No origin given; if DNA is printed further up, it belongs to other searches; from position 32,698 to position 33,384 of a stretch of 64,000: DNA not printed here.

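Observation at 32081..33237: Short HipA-like kinase-domain protein overlapped by a DUF3037 gene: a conserved two-gene module of unknown function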

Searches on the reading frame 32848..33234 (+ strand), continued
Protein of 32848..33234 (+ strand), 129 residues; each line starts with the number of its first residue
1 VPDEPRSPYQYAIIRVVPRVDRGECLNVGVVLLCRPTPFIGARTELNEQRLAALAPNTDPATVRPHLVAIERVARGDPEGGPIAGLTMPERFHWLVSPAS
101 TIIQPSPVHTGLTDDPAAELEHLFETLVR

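Call 42: predict_structure(alignment_id=A2)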
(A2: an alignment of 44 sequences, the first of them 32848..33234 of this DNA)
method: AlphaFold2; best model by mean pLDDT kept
length: 129 residues; sequences in the alignment: 44
mean_pLDDT: 96.0   pTM: 0.88
mean pLDDT of the five models: 96.0, 95.5, 95.3, 94.9, 94.9
residues with pLDDT >= 90: 117; 70-90: 10; 50-70: 2; < 50: 0
segments of 3 or more residues with pLDDT < 50: none
pLDDT, mean of each block of 10 residues (from residue 1): 83 95 94 97 98 96 98 98 98 96 97 98 98
secondary structure, 60 per line:
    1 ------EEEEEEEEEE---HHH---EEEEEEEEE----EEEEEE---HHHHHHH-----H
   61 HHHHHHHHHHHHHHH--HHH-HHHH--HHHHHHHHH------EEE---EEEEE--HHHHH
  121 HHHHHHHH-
elements in order: E7-16 E26-34 E39-44 H48-54 H60-75 H82-85 H88-96 E103-105 E109-113 H116-128
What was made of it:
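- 32848..33237 (+): DUF3037 gene (129 aa, GTG start), the predicted neutralising partner or antitoxin. It matches only the N-terminal half of PDC-M66B. The AF2 model has pLDDT 96 (call 42).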

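Call 49: search_protein_families(library=pfam, proteins=[L026:7334-9262:-, L054:12379-13611:+, L057:4581-5621:+, L071:6867-7898:+, L032:18708-20045:-, L068:11182-12051:+, L068:12068-12862:+, L063:12086-13828:+, L046:6707-7444:+, L024:8657-9079:-], max_evalue=0.00001)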
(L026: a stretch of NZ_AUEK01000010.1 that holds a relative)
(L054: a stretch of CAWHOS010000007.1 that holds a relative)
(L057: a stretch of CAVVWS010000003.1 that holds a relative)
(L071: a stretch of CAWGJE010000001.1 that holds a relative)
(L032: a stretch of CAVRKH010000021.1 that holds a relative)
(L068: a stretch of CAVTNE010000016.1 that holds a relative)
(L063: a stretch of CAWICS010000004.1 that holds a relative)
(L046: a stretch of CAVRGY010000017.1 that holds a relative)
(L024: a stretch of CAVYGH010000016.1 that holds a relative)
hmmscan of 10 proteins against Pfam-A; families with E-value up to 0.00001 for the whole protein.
L026:7334-9262:- (642 aa): 3 families
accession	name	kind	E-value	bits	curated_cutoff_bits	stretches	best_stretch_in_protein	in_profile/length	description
PF00501.34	AMP-binding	-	6.9e-49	167.1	29.9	1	91-459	9-377/384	AMP-binding enzyme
PF16177.11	ACAS_N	-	7.7e-13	48.5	27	1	31-85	1-55/55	Acetyl-coenzyme A synthetase N-terminus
PF13193.12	AMP-binding_C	-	4.7e-09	37.5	24.5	1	527-601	5-76/76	AMP-binding enzyme C-terminal domain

L054:12379-13611:+ (410 aa): 1 family
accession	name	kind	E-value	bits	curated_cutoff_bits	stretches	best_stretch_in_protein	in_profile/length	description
PF07995.17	GSDH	-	4.8e-36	125.1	25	1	80-367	11-289/332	Glucose / Sorbosone dehydrogenase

L057:4581-5621:+ (346 aa): 2 families
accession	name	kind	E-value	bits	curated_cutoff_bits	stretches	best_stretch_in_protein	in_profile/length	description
PF02812.23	ELFV_dehydrog_N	-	1.8e-19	70.2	25.3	1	8-120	20-128/129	Glu/Leu/Phe/Val dehydrogenase, dimerisation domain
PF00208.27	ELFV_dehydrog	-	6.3e-07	29.8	23.4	0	130-189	1-59/241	Glutamate/Leucine/Phenylalanine/Valine dehydrogenase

L071:6867-7898:+ (343 aa): 1 family
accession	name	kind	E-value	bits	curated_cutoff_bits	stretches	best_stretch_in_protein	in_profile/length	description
PF00248.27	Aldo_ket_red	-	1.1e-85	287.7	24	1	28-323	2-288/291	Aldo/keto reductase family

L032:18708-20045:- (445 aa): 1 family
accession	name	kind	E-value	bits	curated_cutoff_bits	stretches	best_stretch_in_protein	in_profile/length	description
PF00144.29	Beta-lactamase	-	7.1e-63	213.2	27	1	99-421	6-314/329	Beta-lactamase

L068:11182-12051:+ (289 aa): 1 family
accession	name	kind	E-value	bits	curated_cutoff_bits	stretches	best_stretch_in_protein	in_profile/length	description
PF01112.23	Asparaginase_2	-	3.6e-77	260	27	1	4-279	1-299/309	Asparaginase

L068:12068-12862:+ (264 aa): 1 family
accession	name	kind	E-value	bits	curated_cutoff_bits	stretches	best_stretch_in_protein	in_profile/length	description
PF03328.21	HpcH_HpaI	-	1.9e-27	96.4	25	1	24-250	3-218/221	HpcH/HpaI aldolase/citrate lyase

L063:12086-13828:+ (580 aa): 3 families
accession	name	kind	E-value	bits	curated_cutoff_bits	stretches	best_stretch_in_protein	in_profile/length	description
PF00069.31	Pkinase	-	4e-57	194.1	31.7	1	16-267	1-259/263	Protein kinase domain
PF07714.23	PK_Tyr_Ser-Thr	-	1.5e-39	136.3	23.1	1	17-261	2-250/258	Protein tyrosine and serine/threonine kinase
PF03793.24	PASTA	-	3.4e-15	56.2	23.2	1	413-474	1-63/64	PASTA domain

L046:6707-7444:+ (245 aa): 1 family
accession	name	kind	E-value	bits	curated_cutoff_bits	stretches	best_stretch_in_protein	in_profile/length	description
PF13350.11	Y_phosphatase3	-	1e-50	173.4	22.2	1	16-240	1-239/240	Tyrosine phosphatase family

L024:8657-9079:- (140 aa): 1 family
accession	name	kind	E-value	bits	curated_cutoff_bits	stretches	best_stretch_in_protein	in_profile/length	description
PF04075.20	F420H2_quin_red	-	5.8e-10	39.8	22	1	15-93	26-102/130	F420H(2)-dependent quinone reductase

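Call 54: fold_search(model_id=the predicted structure, library=pdb)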
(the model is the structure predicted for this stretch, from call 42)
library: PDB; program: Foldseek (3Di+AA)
matches with E <= 10: 170; with E <= 0.001: 0
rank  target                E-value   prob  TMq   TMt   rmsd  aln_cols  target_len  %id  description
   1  5xv6_A                2.6e-01  0.10  0.22  0.17  15.1       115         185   10  Crystal structure of ATG101-ATG13HORMA (released 2018-07-04)
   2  5xuy_C                6.7e-01  0.06  0.22  0.17  15.0       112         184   12  Crystal structure of ATG101-ATG13HORMA (released 2018-07-04)
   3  5xv1_A                8.0e-01  0.08  0.24  0.18  14.5       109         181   12  Crystal structure of ATG101-ATG13HORMA (released 2018-07-04)
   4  5xv3_A                8.0e-01  0.06  0.22  0.17  15.9       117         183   13  Crystal structure of ATG101-ATG13HORMA (released 2018-07-04)
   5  5xv1_C                8.6e-01  0.06  0.21  0.17  14.6       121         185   12  Crystal structure of ATG101-ATG13HORMA (released 2018-07-04)
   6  5c50_B                1.2e+00  0.04  0.19  0.15  16.6       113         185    9  Crystal structure of the complex of human Atg101-Atg13 HORMA domain (released 2015-10-14)
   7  1xkr                  1.5e+00  0.08  0.27  0.19  16.6       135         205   12  X-ray Structure of Thermotoga maritima CheC (released 2004-12-07)
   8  8do8_B                1.5e+00  0.04  0.21  0.15  15.1       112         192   11  Crystal structure ATG9 HDIR in complex with the ATG13:ATG101 HORMA dimer (released 2022-11-23)
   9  8do8_D                1.7e+00  0.04  0.23  0.18  15.7       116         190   12  Crystal structure ATG9 HDIR in complex with the ATG13:ATG101 HORMA dimer (released 2022-11-23)
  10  4b08                  2.2e+00  0.03  0.16  0.04   9.6        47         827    8  Yeast DNA polymerase alpha, Selenomethionine protein (released 2013-02-27)
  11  4fvm                  2.2e+00  0.03  0.15  0.03   9.6        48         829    6  Crystal structure of yeast DNA polymerase alpha (released 2013-02-27)
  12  6hts_D                2.5e+00  0.01  0.13  0.07  15.0       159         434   10  Cryo-EM structure of the human INO80 complex bound to nucleosome (released 2018-11-07)
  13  4d8m                  2.6e+00  0.08  0.19  0.05   2.7        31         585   16  Crystal structure of Bacillus thuringiensis Cry5B nematocidal toxin (released 2012-12-19)
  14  9e2g_0Q               2.6e+00  0.06  0.16  0.08   5.0        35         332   11  Cryo-EM structure of 48 nm repeat of microtubule doublet from T. brucei flagellum (released 2025-03-12)
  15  8s9s_10               2.6e+00  0.04  0.22  0.19   4.1        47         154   11  Structure of the human ER membrane protein complex (EMC) in GDN (released 2023-05-17)
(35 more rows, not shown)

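Call 55: search_dna_similar(query=window:32848-33234:+, collection=phages, mode=protein, max_evalue=0.01, max_rows=20)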
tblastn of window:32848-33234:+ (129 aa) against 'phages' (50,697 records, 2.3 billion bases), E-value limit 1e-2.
No match.

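Call 56: search_dna_similar(query=window:32848-33234:+, collection=plasmids, mode=protein, max_evalue=0.01, max_rows=30)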
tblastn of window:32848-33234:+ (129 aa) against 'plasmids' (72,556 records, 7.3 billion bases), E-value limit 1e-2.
Records with a match: 11; places in all: 11; records where one place covers at least 80% of the query: 11.
Best place of each record, by identity: <60% 11.
By first word of the organism name: Leptolyngbya 2; Streptomyces 2; Nonomuraea 1; Chondrinema 1; Parabacteroides 1; Bacteroides 1; Hymenobacter 1; Shinella 1; Pseudorhodobacter 1.
By predicted mobility (MOB-suite, as given by PLSDB): non-mobilizable 9; mobilizable 2.
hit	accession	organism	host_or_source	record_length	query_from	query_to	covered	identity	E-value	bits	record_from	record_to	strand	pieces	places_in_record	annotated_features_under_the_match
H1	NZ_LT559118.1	Nonomuraea gerenzanensis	-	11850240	6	129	96%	51.6%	4e-29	117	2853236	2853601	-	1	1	none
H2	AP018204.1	Leptolyngbya boryana NIES-2135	-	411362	8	128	94%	50.4%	1e-30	121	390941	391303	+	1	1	hypothetical protein (x2)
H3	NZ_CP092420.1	Leptolyngbya boryana IU 594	-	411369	8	128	94%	50.4%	1e-30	121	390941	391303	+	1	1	DUF3037 domain-containing protein | hypothetical protein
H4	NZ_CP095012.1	Streptomyces sp. 2P-4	cell culture,mudflats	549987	4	129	98%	42.1%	4e-25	105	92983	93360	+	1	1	DUF3037 domain-containing protein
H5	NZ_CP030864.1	Streptomyces globosus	cell culture,environment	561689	4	129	98%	42.1%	4e-25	105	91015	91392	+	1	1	DUF3037 domain-containing protein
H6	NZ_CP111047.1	Chondrinema litorale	Seaweed,red alga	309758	4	128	97%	40.8%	1e-25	107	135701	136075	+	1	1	DUF3037 domain-containing protein | HipA family kinase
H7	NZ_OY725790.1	Parabacteroides distasonis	-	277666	9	128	93%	38.3%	1e-23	101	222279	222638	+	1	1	DUF3037 domain-containing protein | HipA family kinase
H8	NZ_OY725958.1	Bacteroides finegoldii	-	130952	4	128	97%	34.4%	2e-20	92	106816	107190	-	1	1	DUF3037 domain-containing protein | HipA family kinase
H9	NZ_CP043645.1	Hymenobacter sp. NBH84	pure culture,soil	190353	2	119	91%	31.2%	2e-3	44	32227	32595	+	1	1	DUF3037 domain-containing protein | HipA family kinase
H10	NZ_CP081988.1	Shinella oryzae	cell culture,rhizosphere soil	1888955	6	129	96%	27.9%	6e-4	45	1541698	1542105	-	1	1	none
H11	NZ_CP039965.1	Pseudorhodobacter turbinis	single bacterial isolate,Turban shell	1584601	6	128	95%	27.3%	6e-6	51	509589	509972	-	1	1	record has no annotation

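Call 59: find_related_loci(query=A3, collection=viral_contigs, flank=8000)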
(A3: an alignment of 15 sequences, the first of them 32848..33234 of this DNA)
Query A3 (129 aa) in viral_contigs; peptide patterns used: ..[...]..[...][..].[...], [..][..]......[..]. (x = any residue, [..] = any of these).
49 stretches matched a pattern, but none encodes a relative of the query by tblastn (E <= 1e-3).
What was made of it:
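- It occurs on only 11 of 72,556 plasmid records, mostly very large replicons (calls 55, 56, 59). There are no phage or virus copies (calls 55, 59).
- Tried and rejected: None in phages or IMG/VR, and rare on plasmids (calls 55, 56, 59).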

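Call 61: get_annotated_region(hit=H7, flank=4000)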
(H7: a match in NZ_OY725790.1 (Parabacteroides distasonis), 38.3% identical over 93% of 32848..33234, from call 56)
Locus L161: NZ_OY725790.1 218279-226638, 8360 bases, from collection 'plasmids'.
description: Parabacteroides distasonis strain Parabacteroides distasonis TSDC17.2-1.1 plasmid 45, complete sequence
organism: Parabacteroides distasonis (NCBI taxid 823)
taxonomy: Bacteria; Bacteroidota; Bacteroidia; Bacteroidales; Tannerellaceae; Parabacteroides; Parabacteroides distasonis
host: -; source: -; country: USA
typing (MOB-suite, as given by PLSDB): non-mobilizable
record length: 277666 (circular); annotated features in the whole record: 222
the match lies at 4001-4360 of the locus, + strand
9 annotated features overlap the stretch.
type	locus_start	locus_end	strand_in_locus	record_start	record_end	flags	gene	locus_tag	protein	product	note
CDS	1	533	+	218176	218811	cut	pyrE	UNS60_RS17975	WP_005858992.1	orotate phosphoribosyltransferase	GO:0009220 - pyrimidine ribonucleotide biosynthetic process [Evidence IEA]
CDS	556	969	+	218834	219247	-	-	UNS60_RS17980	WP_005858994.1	polyketide cyclase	-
CDS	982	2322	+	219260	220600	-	argH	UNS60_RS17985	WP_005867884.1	argininosuccinate lyase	GO:0042450 - arginine biosynthetic process via ornithine [Evidence IEA]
CDS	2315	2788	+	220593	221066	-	-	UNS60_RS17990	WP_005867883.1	(2Fe-2S)-binding protein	-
CDS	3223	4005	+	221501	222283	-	-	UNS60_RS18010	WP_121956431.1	HipA family kinase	-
CDS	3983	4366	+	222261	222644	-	-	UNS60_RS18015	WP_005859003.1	DUF3037 domain-containing protein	-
CDS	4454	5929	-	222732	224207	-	gltA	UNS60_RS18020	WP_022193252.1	NADPH-dependent glutamate synthase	GO:0006537 - glutamate biosynthetic process [Evidence IEA]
CDS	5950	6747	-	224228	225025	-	-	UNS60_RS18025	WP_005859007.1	sulfide/dihydroorotate dehydrogenase-like FAD/NAD-binding protein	-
CDS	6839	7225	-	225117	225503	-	-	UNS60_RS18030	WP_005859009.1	co-chaperone GroES family protein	-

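Call 62: get_annotated_region(hit=H4, flank=4000)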
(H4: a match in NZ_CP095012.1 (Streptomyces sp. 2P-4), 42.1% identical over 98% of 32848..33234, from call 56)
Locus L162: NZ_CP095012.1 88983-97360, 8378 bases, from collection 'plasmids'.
description: Streptomyces sp. 2P-4 plasmid unnamed1, complete sequence
organism: Streptomyces sp. 2P-4 (NCBI taxid 2931974)
taxonomy: Bacteria; Actinomycetota; Actinomycetes; Kitasatosporales; Streptomycetaceae; Streptomyces; Streptomyces sp. 2P-4
host: -; source: cell culture,mudflats; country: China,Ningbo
typing (MOB-suite, as given by PLSDB): non-mobilizable
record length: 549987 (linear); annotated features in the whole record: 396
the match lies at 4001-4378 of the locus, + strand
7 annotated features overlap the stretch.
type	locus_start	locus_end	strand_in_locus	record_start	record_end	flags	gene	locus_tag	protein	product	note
CDS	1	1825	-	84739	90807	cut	-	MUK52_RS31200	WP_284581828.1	beta-ketoacyl synthase N-terminal-like domain-containing protein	-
CDS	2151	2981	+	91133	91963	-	-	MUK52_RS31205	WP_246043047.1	4'-phosphopantetheinyl transferase superfamily protein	-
CDS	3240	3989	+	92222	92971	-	-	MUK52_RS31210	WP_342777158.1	HipA family kinase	-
CDS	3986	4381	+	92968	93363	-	-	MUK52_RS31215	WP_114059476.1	DUF3037 domain-containing protein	-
CDS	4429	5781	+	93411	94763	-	ccrA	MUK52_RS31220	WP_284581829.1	crotonyl-CoA carboxylase/reductase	-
CDS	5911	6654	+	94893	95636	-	-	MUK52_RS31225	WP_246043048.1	TetR/AcrR family transcriptional regulator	GO:0006355 - regulation of DNA-templated transcription [Evidence IEA]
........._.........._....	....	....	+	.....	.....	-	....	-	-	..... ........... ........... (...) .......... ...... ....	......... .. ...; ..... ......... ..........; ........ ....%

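Call 63: search_protein_families(library=pfam, proteins=[P0270, P0339, P0341, P0352, P0337, P0383, P0318, P0309, P0287, P0363], max_evalue=0.001)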
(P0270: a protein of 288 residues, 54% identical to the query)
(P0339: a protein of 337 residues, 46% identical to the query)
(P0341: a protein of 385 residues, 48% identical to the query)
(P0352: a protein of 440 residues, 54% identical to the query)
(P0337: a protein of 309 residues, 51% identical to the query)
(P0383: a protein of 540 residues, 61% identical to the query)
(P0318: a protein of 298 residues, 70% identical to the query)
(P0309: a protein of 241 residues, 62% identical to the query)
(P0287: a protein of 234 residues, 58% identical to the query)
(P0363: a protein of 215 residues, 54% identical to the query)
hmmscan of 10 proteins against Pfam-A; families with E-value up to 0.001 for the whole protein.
P0270 (288 aa): 1 family
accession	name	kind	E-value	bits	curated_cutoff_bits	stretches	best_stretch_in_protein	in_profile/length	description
PF11236.13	DUF3037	-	1.7e-37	128.7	22.6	1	11-128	1-118/118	Protein of unknown function (DUF3037)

P0339 (337 aa): 4 families
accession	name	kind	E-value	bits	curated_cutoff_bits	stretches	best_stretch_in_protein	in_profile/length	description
PF11236.13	DUF3037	-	1.6e-33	115.9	22.6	1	11-128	1-118/118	Protein of unknown function (DUF3037)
PF01243.27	PNPOx_N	-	2.3e-27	96.2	28.1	1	168-283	9-115/120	Pyridoxamine 5'-phosphate oxidase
PF10590.14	PNP_phzG_C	-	2.1e-20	72.8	27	1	297-337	1-42/42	Pyridoxine 5'-phosphate oxidase C-terminal dimerisation region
PF12766.13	Pyridox_oxase_2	-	7.3e-05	23.7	26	1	152-241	2-98/100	Pyridoxamine 5'-phosphate oxidase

P0341 (385 aa): 2 families
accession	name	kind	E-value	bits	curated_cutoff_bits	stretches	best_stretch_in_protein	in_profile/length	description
PF11236.13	DUF3037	-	7.3e-29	100.8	22.6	1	6-123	1-118/118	Protein of unknown function (DUF3037)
PF02661.23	Fic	-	1.8e-16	61.2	24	1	228-324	5-93/93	Fic/DOC family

P0352 (440 aa): 2 families
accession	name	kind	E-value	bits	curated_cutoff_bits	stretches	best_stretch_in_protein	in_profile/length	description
PF11236.13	DUF3037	-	3.5e-25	89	22.6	1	12-120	1-107/118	Protein of unknown function (DUF3037)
PF03060.21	NMO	-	1.7e-17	64.3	28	1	157-266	24-126/331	Nitronate monooxygenase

P0337 (309 aa): 1 family
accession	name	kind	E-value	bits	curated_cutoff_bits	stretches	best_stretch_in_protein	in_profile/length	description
PF11236.13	DUF3037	-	3.3e-33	114.8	22.6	1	192-308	3-118/118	Protein of unknown function (DUF3037)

P0383 (540 aa): 1 family
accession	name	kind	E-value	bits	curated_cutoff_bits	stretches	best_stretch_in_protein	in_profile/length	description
PF11236.13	DUF3037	-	1.3e-23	83.9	22.6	1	361-439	1-79/118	Protein of unknown function (DUF3037)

P0318 (298 aa): 1 family
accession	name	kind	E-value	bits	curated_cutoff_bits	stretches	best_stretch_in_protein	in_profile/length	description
PF11236.13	DUF3037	-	3.7e-21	76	22.6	1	6-85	39-118/118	Protein of unknown function (DUF3037)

P0309 (241 aa): 1 family
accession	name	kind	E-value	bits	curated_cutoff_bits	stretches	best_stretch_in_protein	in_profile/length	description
PF11236.13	DUF3037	-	1.2e-22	80.8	22.6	1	11-108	1-97/118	Protein of unknown function (DUF3037)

P0287 (234 aa): 1 family
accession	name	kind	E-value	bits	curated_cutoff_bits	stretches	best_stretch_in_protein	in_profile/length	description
PF11236.13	DUF3037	-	2.3e-31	108.9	22.6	1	116-233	1-118/118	Protein of unknown function (DUF3037)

P0363 (215 aa): 1 family
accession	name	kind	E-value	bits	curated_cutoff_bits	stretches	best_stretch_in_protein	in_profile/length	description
PF11236.13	DUF3037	-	1.1e-37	129.3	22.6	1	9-105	1-97/118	Protein of unknown function (DUF3037)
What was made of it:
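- Tried and rejected: These are fusions or read-throughs with unrelated enzymes (PNPOx, NMO, Fic), not DUF1829 forms (call 63).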

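Call 69: get_annotated_region(hit=H9, flank=2500)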
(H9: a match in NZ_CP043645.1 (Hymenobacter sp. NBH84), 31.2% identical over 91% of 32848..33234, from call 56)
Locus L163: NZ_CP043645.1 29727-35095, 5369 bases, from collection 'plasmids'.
description: Hymenobacter sp. NBH84 plasmid unnamed1, complete sequence
organism: Hymenobacter sp. NBH84 (NCBI taxid 2596915)
taxonomy: Bacteria; Bacteroidota; Cytophagia; Cytophagales; Hymenobacteraceae; Hymenobacter; Hymenobacter sp. NBH84
host: -; source: pure culture,soil; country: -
typing (MOB-suite, as given by PLSDB): non-mobilizable
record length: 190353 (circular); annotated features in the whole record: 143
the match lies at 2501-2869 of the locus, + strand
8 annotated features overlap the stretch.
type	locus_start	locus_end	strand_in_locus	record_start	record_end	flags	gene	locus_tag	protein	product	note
CDS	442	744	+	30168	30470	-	-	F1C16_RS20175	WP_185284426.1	transposase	GO:0006313 - DNA transposition [Evidence IEA]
CDS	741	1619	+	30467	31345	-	-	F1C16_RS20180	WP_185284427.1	IS3 family transposase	-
CDS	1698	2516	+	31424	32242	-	-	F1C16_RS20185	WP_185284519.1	HipA family kinase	-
CDS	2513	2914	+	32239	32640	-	-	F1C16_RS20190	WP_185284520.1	DUF3037 domain-containing protein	-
CDS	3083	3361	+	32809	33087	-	-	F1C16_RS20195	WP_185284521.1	hypothetical protein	-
CDS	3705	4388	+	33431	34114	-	-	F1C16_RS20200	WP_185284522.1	plasmid pRiA4b ORF-3 family protein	-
CDS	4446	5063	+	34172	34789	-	-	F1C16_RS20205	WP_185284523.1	recombinase family protein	GO:0006310 - DNA recombination [Evidence IEA]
CDS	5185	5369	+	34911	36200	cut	-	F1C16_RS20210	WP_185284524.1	ISKra4 family transposase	-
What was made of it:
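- On Generic type II toxin-antitoxin module: One distant member sits between transposases (call 69).
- The same minimal pair sits in unrelated contexts in Parabacteroides, in a Streptomyces PKS cluster, and between transposases on a Hymenobacter plasmid (calls 61, 62, 69).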

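Call 70: get_annotated_region(hit=H10, flank=2500)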
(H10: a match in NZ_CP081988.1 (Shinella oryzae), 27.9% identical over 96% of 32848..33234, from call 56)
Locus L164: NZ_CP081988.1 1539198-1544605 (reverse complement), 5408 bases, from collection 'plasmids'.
description: Shinella oryzae strain Z-25 plasmid pZ25, complete sequence
organism: Shinella oryzae (NCBI taxid 2871820)
taxonomy: Bacteria; Pseudomonadota; Alphaproteobacteria; Hyphomicrobiales; Rhizobiaceae; Shinella; Shinella oryzae
host: -; source: cell culture,rhizosphere soil; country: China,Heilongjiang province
typing (MOB-suite, as given by PLSDB): non-mobilizable; mating-pair formation MPF_T
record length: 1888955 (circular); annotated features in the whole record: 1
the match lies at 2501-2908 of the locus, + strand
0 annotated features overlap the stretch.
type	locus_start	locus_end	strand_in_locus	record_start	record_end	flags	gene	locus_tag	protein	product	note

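Call 71: get_annotated_region(hit=H11, flank=2500)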
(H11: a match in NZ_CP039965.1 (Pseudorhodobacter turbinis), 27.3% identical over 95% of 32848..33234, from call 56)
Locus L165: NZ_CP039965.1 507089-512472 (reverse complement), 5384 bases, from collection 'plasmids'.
description: Pseudorhodobacter turbinis strain S12M18 plasmid unnamed1, complete sequence
organism: Pseudorhodobacter turbinis (NCBI taxid 2500533)
taxonomy: Bacteria; Pseudomonadota; Alphaproteobacteria; Rhodobacterales; Paracoccaceae; Pseudorhodobacter; Pseudorhodobacter turbinis
host: -; source: single bacterial isolate,Turban shell; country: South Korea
typing (MOB-suite, as given by PLSDB): mobilizable; relaxase MOBP
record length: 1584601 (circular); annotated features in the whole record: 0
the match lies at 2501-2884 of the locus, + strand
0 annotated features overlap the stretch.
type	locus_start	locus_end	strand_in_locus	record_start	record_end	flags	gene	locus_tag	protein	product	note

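Call 74: search_protein_families(library=pfam, proteins=[L164:2483-3325:+, L165:2492-3343:+, L164:1761-2495:+, L165:1686-2492:+, L163:2513-2911:+, L163:1698-2513:+], max_evalue=0.01)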
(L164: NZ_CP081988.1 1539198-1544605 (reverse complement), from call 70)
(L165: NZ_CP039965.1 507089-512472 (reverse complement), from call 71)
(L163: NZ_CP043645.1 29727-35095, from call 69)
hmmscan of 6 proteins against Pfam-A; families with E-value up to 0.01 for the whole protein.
L164:2483-3325:+ (281 aa): 1 family
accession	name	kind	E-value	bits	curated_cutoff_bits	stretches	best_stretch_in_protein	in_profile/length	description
PF11236.13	DUF3037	-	5.4e-26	91.6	22.6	1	12-141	1-118/118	Protein of unknown function (DUF3037)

L165:2492-3343:+ (284 aa): 1 family
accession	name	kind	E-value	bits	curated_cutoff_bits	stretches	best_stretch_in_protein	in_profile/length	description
PF11236.13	DUF3037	-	7.1e-17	62.2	22.6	1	9-131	1-118/118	Protein of unknown function (DUF3037)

L164:1761-2495:+ (245 aa): 1 family
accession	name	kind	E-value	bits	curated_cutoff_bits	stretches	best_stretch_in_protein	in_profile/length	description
PF20613.4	HipA_2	-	3.1e-92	308.6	27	1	5-244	1-239/240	HipA-like kinase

L165:1686-2492:+ (269 aa): 1 family
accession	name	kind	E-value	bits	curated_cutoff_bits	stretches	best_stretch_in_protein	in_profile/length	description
PF20613.4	HipA_2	-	3.5e-21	76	27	1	38-249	21-219/240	HipA-like kinase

L163:2513-2911:+ (133 aa): 1 family
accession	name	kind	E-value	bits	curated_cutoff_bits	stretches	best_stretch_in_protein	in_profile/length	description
PF11236.13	DUF3037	-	9.4e-18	65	22.6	1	6-129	1-117/118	Protein of unknown function (DUF3037)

L163:1698-2513:+ (272 aa): 1 family
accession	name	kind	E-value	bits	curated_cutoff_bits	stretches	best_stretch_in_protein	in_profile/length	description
PF20613.4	HipA_2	-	1.2e-10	41.5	27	1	23-175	9-154/240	HipA-like kinase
